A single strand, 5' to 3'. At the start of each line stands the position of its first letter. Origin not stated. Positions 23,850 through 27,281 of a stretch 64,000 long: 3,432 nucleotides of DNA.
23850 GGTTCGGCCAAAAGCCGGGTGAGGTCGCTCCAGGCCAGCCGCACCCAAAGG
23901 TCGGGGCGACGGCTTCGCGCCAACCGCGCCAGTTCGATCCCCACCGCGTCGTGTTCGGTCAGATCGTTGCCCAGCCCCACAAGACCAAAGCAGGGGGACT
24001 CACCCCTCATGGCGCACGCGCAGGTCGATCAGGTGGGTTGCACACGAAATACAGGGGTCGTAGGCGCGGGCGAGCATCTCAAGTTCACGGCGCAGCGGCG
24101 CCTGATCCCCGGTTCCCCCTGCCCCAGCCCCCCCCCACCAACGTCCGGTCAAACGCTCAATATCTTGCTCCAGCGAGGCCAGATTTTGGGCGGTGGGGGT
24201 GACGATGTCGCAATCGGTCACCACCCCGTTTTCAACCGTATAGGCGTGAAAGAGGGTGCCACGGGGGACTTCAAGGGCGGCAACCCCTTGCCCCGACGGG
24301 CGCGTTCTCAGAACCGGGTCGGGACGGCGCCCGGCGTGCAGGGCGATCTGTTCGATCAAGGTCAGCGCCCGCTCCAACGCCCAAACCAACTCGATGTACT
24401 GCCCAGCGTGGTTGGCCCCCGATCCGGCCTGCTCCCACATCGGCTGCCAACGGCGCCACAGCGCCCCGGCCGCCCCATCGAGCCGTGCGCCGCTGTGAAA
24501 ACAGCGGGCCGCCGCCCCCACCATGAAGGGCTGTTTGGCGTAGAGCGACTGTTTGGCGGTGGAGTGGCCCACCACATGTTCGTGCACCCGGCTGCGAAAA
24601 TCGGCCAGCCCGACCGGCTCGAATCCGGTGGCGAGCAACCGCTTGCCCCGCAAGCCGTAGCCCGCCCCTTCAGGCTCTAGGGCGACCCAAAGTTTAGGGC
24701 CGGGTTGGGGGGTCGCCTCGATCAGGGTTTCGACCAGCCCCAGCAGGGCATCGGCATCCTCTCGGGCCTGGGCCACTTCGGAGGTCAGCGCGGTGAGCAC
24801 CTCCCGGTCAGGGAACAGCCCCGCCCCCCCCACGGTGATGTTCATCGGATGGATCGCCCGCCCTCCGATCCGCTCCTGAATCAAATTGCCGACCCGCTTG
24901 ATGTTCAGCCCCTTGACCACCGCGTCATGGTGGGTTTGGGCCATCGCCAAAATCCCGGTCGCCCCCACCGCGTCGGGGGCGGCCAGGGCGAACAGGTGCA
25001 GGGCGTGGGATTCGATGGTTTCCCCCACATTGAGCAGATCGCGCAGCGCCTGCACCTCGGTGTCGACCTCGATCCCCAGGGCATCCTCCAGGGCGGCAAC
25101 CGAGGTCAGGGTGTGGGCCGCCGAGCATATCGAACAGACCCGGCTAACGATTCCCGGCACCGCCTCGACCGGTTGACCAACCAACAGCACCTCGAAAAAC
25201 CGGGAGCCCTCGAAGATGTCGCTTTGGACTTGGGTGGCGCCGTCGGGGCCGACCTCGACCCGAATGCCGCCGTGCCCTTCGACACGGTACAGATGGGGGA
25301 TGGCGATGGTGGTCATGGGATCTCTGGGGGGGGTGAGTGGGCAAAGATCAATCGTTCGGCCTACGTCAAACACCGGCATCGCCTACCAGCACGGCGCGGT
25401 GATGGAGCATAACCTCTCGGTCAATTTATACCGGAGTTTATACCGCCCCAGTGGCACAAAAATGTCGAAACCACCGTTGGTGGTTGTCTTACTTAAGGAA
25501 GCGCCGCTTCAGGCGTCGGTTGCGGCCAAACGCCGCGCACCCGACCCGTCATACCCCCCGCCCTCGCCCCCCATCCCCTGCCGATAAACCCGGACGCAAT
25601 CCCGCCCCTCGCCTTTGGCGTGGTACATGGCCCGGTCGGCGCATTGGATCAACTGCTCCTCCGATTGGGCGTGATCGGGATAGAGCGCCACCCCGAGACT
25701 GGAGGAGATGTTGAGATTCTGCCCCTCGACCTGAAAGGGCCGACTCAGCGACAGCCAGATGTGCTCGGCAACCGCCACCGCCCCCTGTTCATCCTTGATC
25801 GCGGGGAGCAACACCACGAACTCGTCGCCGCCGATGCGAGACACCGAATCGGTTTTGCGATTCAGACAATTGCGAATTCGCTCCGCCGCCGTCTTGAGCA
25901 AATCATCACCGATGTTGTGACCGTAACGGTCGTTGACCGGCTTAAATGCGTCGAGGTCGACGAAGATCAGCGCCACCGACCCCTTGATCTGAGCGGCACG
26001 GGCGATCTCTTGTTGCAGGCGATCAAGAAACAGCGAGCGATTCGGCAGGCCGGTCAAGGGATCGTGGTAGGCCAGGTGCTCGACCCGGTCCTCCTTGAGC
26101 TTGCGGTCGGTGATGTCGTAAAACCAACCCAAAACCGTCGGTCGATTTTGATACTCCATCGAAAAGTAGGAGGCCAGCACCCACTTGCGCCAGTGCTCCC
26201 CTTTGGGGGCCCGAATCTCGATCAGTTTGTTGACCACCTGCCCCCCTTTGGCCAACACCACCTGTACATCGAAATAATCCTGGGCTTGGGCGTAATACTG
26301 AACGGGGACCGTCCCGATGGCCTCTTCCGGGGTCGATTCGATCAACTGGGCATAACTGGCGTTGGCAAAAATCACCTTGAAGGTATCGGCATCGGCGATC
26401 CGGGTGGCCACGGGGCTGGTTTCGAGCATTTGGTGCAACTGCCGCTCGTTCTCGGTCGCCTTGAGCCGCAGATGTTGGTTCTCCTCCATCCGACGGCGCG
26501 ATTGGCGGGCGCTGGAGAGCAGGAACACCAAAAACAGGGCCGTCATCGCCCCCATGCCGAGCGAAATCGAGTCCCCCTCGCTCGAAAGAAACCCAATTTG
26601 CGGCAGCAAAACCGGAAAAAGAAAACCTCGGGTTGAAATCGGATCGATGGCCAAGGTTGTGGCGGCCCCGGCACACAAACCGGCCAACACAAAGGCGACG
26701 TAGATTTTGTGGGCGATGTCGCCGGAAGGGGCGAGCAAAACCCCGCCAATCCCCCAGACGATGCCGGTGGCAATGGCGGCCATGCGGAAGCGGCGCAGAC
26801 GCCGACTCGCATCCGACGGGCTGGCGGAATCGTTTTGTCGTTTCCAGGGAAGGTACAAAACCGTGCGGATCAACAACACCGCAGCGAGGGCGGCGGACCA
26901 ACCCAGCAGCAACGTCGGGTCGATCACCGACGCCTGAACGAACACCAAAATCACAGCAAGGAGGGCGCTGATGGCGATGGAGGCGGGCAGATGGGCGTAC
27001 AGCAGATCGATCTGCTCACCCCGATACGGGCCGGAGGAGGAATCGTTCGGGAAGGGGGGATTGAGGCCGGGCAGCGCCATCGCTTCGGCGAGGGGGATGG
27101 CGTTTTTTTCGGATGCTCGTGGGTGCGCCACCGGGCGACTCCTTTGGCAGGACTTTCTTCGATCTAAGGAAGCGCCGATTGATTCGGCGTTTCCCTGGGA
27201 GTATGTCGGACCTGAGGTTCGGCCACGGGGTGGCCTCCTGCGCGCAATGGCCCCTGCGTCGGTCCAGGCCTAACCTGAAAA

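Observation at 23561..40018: [NiFe]-hydrogenase small and large subunit genes split about 13.9 kb apart around a c-di-GMP / His-kinase / small-GTPase island: candidate H2- or redox-sensing signalling system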

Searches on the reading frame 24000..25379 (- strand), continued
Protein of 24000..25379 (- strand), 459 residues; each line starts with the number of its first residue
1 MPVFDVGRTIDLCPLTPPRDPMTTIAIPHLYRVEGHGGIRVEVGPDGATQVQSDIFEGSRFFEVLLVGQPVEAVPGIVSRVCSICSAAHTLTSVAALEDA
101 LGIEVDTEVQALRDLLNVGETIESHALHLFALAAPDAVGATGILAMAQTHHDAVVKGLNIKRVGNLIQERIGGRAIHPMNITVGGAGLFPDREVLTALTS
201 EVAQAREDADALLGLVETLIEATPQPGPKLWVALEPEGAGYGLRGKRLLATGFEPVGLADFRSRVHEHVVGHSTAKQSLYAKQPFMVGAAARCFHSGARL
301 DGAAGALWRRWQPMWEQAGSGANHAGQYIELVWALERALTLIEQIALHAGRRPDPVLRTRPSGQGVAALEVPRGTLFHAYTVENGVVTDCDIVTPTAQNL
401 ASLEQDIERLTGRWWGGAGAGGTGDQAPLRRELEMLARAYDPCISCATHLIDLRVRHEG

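Call 34: find_encoding_contigs(protein=P0286, flank=10000, max_places=6)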
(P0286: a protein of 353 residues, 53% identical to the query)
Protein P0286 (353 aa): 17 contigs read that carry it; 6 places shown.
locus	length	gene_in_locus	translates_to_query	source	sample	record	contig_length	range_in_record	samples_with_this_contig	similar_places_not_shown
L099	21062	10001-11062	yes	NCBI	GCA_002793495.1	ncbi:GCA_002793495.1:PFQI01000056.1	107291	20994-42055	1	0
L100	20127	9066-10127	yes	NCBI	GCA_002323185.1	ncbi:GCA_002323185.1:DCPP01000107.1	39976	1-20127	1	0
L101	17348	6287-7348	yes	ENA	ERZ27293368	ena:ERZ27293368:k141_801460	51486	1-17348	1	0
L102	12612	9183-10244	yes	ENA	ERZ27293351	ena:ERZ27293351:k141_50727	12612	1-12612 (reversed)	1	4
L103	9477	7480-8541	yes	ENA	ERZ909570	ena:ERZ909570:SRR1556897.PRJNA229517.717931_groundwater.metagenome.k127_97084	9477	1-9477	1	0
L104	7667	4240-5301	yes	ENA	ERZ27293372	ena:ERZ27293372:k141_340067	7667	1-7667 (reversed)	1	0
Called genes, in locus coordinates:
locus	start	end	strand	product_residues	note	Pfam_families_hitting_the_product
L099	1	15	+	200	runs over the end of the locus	-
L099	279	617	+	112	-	-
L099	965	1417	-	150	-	-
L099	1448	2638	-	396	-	-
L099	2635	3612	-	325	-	PF17131:TP_0789-like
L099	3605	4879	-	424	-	PF12704:MacB_PCD, PF02687:FtsX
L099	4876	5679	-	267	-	PF02463:SMC_N (faint), PF00005:ABC_tran, PF13304:AAA_21 (faint)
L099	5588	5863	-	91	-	PF09912:DUF2141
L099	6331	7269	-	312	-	PF02729:OTCace_N, PF00185:OTCace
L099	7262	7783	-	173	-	PF00156:Pribosyltran, PF14681:UPRTase (weak)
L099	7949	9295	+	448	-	PF02878:PGM_PMM_I, PF02879:PGM_PMM_II, PF02880:PGM_PMM_III, PF00408:PGM_PMM_IV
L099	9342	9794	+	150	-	-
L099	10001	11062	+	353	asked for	PF17179:Fer4_22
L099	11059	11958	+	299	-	PF00175:NAD_binding_1, PF10418:DHODB_Fe-S_bind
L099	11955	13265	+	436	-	PF00072:Response_reg, PF00990:GGDEF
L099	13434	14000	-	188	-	PF02527:GidB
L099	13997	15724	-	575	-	PF01134:GIDA, PF12831:FAD_oxidored, PF13932:SAM_GIDA_C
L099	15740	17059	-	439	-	PF00202:Aminotran_3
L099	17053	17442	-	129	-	PF11191:DUF2782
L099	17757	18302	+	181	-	PF01257:2Fe-2S_thioredx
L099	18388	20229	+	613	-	PF00037:Fer4 (faint), PF01512:Complex1_51K, PF10531:SLBB (faint), PF10589:NADH_4Fe-4S, PF12838:Fer4_7 (weak)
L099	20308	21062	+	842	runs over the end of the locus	PF00111:Fer2, PF13510:Fer2_4, PF10588:NADH-G_4Fe-4S_3, PF12838:Fer4_7 (weak), PF22117:Fer4_Nqo3, PF04879:Molybdop_Fe4S4, PF00384:Molybdopterin, PF01568:Molydop_binding, +2 more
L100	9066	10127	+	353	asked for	PF17179:Fer4_22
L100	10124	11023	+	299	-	PF00175:NAD_binding_1, PF10418:DHODB_Fe-S_bind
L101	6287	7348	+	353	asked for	PF17179:Fer4_22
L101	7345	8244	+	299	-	PF00175:NAD_binding_1, PF10418:DHODB_Fe-S_bind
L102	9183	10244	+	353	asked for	PF17179:Fer4_22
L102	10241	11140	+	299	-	PF00175:NAD_binding_1, PF10418:DHODB_Fe-S_bind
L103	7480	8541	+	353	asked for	PF17179:Fer4_22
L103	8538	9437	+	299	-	PF00175:NAD_binding_1, PF10418:DHODB_Fe-S_bind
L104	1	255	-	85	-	?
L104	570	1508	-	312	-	PF02729:OTCace_N, PF00185:OTCace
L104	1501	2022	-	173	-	PF00156:Pribosyltran, PF14681:UPRTase (weak)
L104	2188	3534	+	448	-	PF02878:PGM_PMM_I, PF02879:PGM_PMM_II, PF02880:PGM_PMM_III, PF00408:PGM_PMM_IV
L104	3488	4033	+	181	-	-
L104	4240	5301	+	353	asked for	PF17179:Fer4_22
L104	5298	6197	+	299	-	PF00175:NAD_binding_1, PF10418:DHODB_Fe-S_bind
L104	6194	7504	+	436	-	PF00072:Response_reg, PF00990:GGDEF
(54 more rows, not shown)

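Call 54: search_solved_structures(query=window:24000-25316:-, max_evalue=1e-10)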
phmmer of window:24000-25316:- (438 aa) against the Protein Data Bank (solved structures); distinct sequences matched with E-value up to 1e-10: 67 (the best 60 are shown).
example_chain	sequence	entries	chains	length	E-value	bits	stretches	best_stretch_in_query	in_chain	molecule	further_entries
5yxy_A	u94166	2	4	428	1.3e-86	294.3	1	4-430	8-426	Cytosolic NiFe-hydrogenase, alpha subunit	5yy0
9nez_D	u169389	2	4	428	1e-83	284.9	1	4-431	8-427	Sulfhydrogenase 1 subunit alpha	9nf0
9e15_B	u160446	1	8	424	1.2e-82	281.4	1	4-428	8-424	Sulfhydrogenase 1 subunit alpha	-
9e1j_B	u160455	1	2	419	1.3e-82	281.3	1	4-428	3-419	Sulfhydrogenase 1 subunit alpha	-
5odc_F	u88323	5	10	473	1.2e-42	149.5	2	3-167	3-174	Methyl-viologen reducing hydrogenase subunit A | Methyl-viologen reducing hydrogenase, subunit A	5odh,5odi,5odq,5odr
9sw2_F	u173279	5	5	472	2.4e-40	141.9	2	5-200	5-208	F420-non-reducing hydrogenase subunit A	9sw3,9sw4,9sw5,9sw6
9sfi_g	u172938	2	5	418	2.8e-39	138.4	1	4-388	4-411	Coenzyme F420-reducing hydrogenase, alpha subunit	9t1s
7t2r_D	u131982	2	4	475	3.7e-36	128.1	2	6-186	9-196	NiFe hydrogenase large subunit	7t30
5xf9_D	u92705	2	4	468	7e-36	127.2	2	4-199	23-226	NAD-reducing hydrogenase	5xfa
3zfs_A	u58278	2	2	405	4e-28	101.7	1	5-196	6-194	F420-REDUCING HYDROGENASE, SUBUNIT ALPHA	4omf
6qgt_A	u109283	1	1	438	5.7e-28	101.2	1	5-165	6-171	F420-reducing hydrogenase, subunit alpha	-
6qgr_A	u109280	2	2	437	6.4e-28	101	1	6-165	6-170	Coenzyme F420 hydrogenase subunit alpha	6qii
4ci0_A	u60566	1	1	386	4e-27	98.4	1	5-196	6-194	F420-REDUCING HYDROGENASE, SUBUNIT ALPHA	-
9r51_A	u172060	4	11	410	1.7e-24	89.8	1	9-430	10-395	F420-reducing [NiFe]-hydrogenase from Methanothermococcus thermolithotrophicus subunit alp | F420-reducing [NiFe]-hydrogenase from Methanothermococcus thermolit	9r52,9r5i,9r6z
5jsu_B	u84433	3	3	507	1.6e-21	79.9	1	2-186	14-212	Periplasmic [NiFeSe] hydrogenase, large subunit, selenocysteine-containing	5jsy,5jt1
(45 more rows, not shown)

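Call 64: find_encoding_contigs(protein=P0030, flank=8000, max_places=1)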
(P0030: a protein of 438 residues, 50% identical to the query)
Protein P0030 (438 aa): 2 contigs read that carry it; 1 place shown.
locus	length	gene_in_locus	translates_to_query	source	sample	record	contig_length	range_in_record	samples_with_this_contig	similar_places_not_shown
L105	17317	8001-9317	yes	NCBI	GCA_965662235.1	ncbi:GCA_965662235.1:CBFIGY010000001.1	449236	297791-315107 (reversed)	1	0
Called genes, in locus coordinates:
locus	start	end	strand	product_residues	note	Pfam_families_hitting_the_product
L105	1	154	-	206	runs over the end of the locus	PF00857:Isochorismatase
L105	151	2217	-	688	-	PF05378:Hydant_A_N, PF01968:Hydantoinase_A, PF19278:Hydant_A_C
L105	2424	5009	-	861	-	PF01326:PPDK_N, PF00391:PEP-utilizers, PF02896:PEP-utilizers_C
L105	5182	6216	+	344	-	PF13183:Fer4_8 (faint), PF13187:Fer4_9 (faint), PF13534:Fer4_17 (faint), PF13746:Fer4_18 (faint), PF00037:Fer4 (faint), PF13237:Fer4_10 (weak), PF17179:Fer4_22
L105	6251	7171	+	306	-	PF00175:NAD_binding_1, PF10418:DHODB_Fe-S_bind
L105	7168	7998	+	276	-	PF01058:Oxidored_q6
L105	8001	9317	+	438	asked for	PF00374:NiFeSe_Hases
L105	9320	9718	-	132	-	-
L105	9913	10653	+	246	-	-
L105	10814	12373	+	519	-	PF02446:Glyco_hydro_77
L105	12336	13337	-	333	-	-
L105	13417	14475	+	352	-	PF25231:DUF7847 (faint)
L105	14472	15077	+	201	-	PF03193:RsgA_GTPase (faint), PF00350:Dynamin_N (faint), PF01926:MMR_HSR1, PF02421:FeoB_N, PF00009:GTP_EFTU (weak)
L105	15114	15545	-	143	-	PF00334:NDK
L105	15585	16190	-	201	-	PF00117:GATase, PF07685:GATase_3 (weak), PF07722:Peptidase_C26 (weak)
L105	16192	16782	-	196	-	PF00475:IGPD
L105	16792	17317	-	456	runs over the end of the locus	-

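Call 65: find_encoding_contigs(protein=P0009, flank=8000, max_places=1)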
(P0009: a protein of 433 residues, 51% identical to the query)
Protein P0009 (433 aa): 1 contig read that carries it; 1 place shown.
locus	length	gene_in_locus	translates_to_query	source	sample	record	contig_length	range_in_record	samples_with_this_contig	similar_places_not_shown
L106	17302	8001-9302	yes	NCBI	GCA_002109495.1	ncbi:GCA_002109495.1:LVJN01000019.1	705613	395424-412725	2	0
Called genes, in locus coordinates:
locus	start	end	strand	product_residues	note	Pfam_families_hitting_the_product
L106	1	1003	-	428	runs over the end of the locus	PF13416:SBP_bac_8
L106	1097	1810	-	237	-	PF03176:MMPL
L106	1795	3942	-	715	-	PF03176:MMPL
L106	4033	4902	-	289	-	PF13230:GATase_4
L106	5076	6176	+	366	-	PF13187:Fer4_9 (faint), PF13746:Fer4_18 (faint), PF13237:Fer4_10 (faint), PF17179:Fer4_22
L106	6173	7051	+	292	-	PF00175:NAD_binding_1, PF10418:DHODB_Fe-S_bind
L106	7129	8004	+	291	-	PF01058:Oxidored_q6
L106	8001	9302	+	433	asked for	PF27537:HoxH (weak), PF00374:NiFeSe_Hases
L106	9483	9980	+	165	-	-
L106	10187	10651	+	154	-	PF02635:DsrE (weak)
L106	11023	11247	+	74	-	PF01527:HTH_Tnp_1 (weak)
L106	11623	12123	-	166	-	PF00665:rve, PF13683:rve_3, PF13333:rve_2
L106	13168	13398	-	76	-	PF01527:HTH_Tnp_1 (weak), PF13518:HTH_28 (faint)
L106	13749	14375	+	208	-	PF01548:DEDD_Tnp_IS110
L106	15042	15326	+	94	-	PF00665:rve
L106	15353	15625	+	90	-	PF13333:rve_2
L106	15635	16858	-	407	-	PF04187:Cofac_haem_bdg, PF13180:PDZ_2, PF17820:PDZ_6 (weak)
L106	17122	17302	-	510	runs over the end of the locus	PF01966:HD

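Call 70: search_protein_families(library=pfam, proteins=[L027:900-1808:+, L027:1869-3182:+, L027:3217-4548:+, L027:4657-5373:+, L027:5449-6549:+, L027:6881-7360:+, L027:11608-12021:+, L027:12579-13973:-, L099:11955-13265:+, L099:9342-9794:+], max_evalue=0.01)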
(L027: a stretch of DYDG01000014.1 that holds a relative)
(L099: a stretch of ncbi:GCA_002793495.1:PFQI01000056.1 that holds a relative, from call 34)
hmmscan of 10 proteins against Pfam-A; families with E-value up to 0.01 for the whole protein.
L027:900-1808:+ (302 aa): 3 families
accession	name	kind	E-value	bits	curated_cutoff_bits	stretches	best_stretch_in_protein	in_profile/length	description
PF19580.5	Exo_endo_phos_3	-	6.9e-12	45.4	27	1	47-206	39-205/311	Endonuclease/Exonuclease/phosphatase family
PF03372.29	Exo_endo_phos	-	2.9e-08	34.2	24.5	1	35-247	1-204/225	Endonuclease/Exonuclease/phosphatase family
PF14529.12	Exo_endo_phos_2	-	0.0099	16.2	27.4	0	163-197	6-41/117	Endonuclease-reverse transcriptase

L027:1869-3182:+ (437 aa): 1 family
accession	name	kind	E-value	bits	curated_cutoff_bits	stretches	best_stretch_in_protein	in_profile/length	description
PF00275.25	EPSP_synthase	-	1.8e-106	356.8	22.8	1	12-422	3-415/417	EPSP synthase (3-phosphoshikimate 1-carboxyvinyltransferase)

L027:3217-4548:+ (443 aa): 1 family
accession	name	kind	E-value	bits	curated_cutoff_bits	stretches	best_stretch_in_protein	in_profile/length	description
PF01264.26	Chorismate_synt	-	1.4e-95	320.2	27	1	10-435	1-327/327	Chorismate synthase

L027:4657-5373:+ (238 aa): 3 families
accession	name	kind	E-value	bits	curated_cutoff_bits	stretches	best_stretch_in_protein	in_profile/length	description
PF00072.30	Response_reg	-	1.1e-42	145.2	30.2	2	4-113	1-110/111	Response regulator receiver domain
PF02558.23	ApbA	-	0.0021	18.1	22.2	0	102-141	75-113/150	Ketopantoate reductase PanE/ApbA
PF13380.12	CoA_binding_2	-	0.0025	18.7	22.8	0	8-73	10-81/116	CoA binding domain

L027:5449-6549:+ (366 aa): 3 families
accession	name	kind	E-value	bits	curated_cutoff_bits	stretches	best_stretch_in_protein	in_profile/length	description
PF10442.14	FIST_C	-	7.3e-23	81.6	28.5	1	205-345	1-130/131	FIST C domain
PF08495.15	FIST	-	2.3e-17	63.9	23.2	1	33-203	9-189/189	FIST N domain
PF07383.17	DUF1496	-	0.0098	15.8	20.2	0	61-75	14-28/53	Protein of unknown function (DUF1496)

L027:6881-7360:+ (159 aa): 2 families
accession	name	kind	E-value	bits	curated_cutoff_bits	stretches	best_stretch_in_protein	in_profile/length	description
PF13470.12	PIN_3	-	2.6e-13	51.3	27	1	17-126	1-113/115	PIN domain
PF24109.1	DUF7384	-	0.0053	17.2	27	1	72-129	48-104/153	Family of unknown function (DUF7384)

L027:11608-12021:+ (137 aa): 2 families
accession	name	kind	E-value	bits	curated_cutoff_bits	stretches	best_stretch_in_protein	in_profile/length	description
PF14489.11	QueF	-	1.6e-26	92.7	27.3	1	60-135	1-76/81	QueF-like protein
PF14819.11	QueF_N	-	0.0027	18.5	25.6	1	56-110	47-103/111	Nitrile reductase, 7-cyano-7-deazaguanine-reductase N-term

L027:12579-13973:- (464 aa): 4 families
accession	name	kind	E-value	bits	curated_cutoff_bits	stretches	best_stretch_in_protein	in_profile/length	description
PF03687.19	UPF0164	-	8.3e-09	35.1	21.4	1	39-171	43-162/325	Uncharacterised protein family (UPF0164)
PF08239.17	SH3_3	-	2.1e-07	31.5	27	1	414-460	6-52/54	Bacterial SH3 domain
PF18348.7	SH3_16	-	0.00038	20.6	25.8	1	427-457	15-45/49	Bacterial dipeptidyl-peptidase Sh3 domain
PF06347.19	SH3_4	-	0.0004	20.5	24.1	1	410-457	4-50/56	Bacterial SH3 domain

L099:11955-13265:+ (436 aa): 2 families
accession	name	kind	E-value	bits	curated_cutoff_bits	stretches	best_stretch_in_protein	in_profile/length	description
PF00990.26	GGDEF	-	4.2e-35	121.3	23.8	1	273-425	1-161/161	Diguanylate cyclase, GGDEF domain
PF00072.30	Response_reg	-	1.1e-34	119.3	30.2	2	144-253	1-107/111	Response regulator receiver domain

L099:9342-9794:+ (150 aa): 0 families

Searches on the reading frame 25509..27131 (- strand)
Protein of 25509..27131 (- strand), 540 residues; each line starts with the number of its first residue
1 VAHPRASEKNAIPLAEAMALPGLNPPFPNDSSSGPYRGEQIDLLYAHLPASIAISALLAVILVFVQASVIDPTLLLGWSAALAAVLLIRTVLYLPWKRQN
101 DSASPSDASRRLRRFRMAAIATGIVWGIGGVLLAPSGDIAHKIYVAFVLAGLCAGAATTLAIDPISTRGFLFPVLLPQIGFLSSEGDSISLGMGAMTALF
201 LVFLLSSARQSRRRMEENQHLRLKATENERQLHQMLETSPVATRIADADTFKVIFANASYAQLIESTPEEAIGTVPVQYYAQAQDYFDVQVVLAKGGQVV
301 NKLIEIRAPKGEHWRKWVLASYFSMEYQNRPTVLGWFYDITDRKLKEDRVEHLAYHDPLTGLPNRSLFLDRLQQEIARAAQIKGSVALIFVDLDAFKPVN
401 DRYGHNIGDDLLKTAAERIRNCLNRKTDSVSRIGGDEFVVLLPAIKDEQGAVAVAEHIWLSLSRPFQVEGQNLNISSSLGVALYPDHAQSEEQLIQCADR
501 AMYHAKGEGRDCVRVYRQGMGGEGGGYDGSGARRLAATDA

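Call 3: search_protein_families(library=pfam, proteins=[window:25509-27131:-])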
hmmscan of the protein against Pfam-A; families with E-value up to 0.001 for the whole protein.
window:25509-27131:- (540 aa): 3 families
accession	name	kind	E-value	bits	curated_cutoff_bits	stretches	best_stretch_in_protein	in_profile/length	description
PF00990.26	GGDEF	-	8.7e-49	165.8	23.8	1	354-511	1-160/161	Diguanylate cyclase, GGDEF domain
PF08448.16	PAS_4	-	0.00015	22.4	23.1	1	236-344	1-109/110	PAS fold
PF13188.13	PAS_8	-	0.00043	20.5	21.8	0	231-273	2-44/65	PAS domain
